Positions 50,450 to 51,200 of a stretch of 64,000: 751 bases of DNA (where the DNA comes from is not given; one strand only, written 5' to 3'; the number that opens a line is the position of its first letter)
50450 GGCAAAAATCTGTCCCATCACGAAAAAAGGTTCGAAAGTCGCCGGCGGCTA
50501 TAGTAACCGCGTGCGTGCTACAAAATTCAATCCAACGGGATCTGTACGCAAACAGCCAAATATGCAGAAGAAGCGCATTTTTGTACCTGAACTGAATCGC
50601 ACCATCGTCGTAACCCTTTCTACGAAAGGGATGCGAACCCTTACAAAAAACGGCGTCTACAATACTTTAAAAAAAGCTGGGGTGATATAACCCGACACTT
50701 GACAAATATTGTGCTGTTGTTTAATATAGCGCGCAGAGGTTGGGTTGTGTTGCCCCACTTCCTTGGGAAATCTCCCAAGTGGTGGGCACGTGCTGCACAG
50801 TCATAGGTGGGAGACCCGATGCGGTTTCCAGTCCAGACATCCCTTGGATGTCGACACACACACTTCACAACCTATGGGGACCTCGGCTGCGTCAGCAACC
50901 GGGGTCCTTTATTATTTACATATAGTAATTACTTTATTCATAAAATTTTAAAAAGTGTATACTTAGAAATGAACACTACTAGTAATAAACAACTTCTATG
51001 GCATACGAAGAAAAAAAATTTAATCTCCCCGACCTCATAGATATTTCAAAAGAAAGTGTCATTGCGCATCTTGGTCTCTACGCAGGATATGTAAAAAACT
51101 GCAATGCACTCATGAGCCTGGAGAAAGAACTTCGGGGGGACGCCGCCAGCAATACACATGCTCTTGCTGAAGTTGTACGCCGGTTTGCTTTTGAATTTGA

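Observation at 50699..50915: Candidate ~180-nt sRNA with its own promoter and terminator between rpmB and the SOD-like gene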

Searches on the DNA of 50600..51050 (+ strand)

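Call 4: search_rna_families(source=window, start=50600, end=51050, threshold=evalue, max_evalue=10, show_alignments=4)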
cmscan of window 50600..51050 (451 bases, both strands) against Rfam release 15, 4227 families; matches with E-value up to 10: 2.
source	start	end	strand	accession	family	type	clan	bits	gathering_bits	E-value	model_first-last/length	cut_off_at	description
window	50999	51050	+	RF00150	SNORD42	Gene; snRNA; snoRNA; CD-box;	-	18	39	3.8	1-52/68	3'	Small nucleolar RNA SNORD42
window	50873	50990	+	RF02365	Yfr17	Gene; sRNA;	-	17.6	50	0.71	1-264/264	no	Cyanobacterial functional RNA 17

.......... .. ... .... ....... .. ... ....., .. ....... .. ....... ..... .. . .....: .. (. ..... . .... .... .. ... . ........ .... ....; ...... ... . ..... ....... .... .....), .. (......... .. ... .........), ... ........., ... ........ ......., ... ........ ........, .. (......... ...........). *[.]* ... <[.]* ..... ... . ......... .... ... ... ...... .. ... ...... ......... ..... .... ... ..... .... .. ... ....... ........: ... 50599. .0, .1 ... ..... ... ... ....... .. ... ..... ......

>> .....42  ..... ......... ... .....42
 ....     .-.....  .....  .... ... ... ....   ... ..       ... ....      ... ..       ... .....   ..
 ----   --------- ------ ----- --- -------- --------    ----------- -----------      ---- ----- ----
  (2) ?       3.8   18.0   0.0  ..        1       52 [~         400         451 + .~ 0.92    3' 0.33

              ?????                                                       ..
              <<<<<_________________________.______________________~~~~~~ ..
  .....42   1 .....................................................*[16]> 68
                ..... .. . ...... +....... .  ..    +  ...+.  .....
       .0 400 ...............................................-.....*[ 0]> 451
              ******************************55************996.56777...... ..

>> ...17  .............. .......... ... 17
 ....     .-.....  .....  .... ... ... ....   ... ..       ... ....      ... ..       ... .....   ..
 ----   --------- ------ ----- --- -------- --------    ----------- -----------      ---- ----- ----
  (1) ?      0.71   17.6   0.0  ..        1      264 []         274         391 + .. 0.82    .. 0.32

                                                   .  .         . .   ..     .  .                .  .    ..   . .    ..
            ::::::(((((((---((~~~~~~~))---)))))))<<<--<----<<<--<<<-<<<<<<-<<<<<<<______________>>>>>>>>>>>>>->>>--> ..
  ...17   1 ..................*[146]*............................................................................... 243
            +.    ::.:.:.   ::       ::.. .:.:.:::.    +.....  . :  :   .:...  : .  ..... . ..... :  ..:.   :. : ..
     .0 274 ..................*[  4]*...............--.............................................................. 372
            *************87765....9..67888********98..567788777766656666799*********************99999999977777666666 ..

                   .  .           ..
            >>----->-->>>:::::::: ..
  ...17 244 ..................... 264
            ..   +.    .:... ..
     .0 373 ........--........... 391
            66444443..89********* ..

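Call 25: search_rna_families(source=window, start=50725, end=50915, threshold=evalue, max_evalue=10, show_alignments=5)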
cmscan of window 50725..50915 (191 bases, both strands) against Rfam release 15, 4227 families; matches with E-value up to 10: 2.
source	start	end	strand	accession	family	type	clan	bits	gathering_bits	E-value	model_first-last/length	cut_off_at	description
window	50846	50911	+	RF02985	ftsZ-DE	Gene; sRNA;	-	10.9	72.2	9.4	1-69/69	no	ftsZ-DE RNA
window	50853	50915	+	RF03023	rpfG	Gene; sRNA;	-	10.8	75.9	4.9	1-79/85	3'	rpfG RNA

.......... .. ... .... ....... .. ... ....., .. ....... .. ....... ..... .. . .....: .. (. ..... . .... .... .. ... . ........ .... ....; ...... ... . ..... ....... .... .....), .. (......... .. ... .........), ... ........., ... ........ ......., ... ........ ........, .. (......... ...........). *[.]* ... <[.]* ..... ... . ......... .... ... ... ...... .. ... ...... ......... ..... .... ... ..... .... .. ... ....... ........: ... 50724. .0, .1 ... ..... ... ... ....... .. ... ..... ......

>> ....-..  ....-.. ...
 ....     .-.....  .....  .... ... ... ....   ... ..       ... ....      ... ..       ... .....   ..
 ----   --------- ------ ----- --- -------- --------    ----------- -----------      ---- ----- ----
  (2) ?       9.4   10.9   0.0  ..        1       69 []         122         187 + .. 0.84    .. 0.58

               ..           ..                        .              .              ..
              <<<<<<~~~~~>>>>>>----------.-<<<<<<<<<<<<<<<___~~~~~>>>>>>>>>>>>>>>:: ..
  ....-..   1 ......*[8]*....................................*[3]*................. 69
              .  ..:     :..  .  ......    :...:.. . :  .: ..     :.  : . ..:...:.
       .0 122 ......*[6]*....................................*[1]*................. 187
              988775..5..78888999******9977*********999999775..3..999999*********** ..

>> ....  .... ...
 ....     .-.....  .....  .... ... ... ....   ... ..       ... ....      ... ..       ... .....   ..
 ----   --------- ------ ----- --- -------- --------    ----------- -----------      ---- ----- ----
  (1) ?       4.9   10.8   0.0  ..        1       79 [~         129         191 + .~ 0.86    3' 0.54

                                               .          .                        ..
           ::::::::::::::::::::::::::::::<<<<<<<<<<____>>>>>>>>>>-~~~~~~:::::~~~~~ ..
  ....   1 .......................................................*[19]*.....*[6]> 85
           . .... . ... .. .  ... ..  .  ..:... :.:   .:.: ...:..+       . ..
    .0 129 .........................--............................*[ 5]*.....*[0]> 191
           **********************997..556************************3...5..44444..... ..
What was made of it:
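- On SRP RNA (4.5S / Bacteria_small_SRP): No SRP hit at E<=10 (calls 4, 25).
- No match to the Rfam 6S models even at E<=10 in a 191-nt search (calls 4, 25).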

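Call 26: search_dna_similar(query=window:50691-50915:+, collection=phages, mode=distant, max_evalue=1)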
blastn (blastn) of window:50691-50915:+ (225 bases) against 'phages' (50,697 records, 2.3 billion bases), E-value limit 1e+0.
No match.

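Call 27: search_dna_similar(query=window:50691-50915:+, collection=plasmids, mode=distant, max_evalue=1)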
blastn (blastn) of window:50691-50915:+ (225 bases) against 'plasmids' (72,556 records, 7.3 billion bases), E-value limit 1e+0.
No match.
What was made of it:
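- Tried and rejected: blastn in distant mode against the phage and plasmid collections (calls 26, 27).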

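Call 59: build_rna_model(alignment_id=A3, structure=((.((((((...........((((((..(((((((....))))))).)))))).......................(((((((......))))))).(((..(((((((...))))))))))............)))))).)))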
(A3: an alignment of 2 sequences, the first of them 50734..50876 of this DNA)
Model R1 built from alignment A3 (2 sequences, 143 columns); structure: as given.
model positions 143; base pairs 38; branch points 2; effective number of sequences 0.75; information 0.591 bits per position. Calibrated on 0.2 Mb of random sequence (short: E-values are rough).
structure used (alignment columns):
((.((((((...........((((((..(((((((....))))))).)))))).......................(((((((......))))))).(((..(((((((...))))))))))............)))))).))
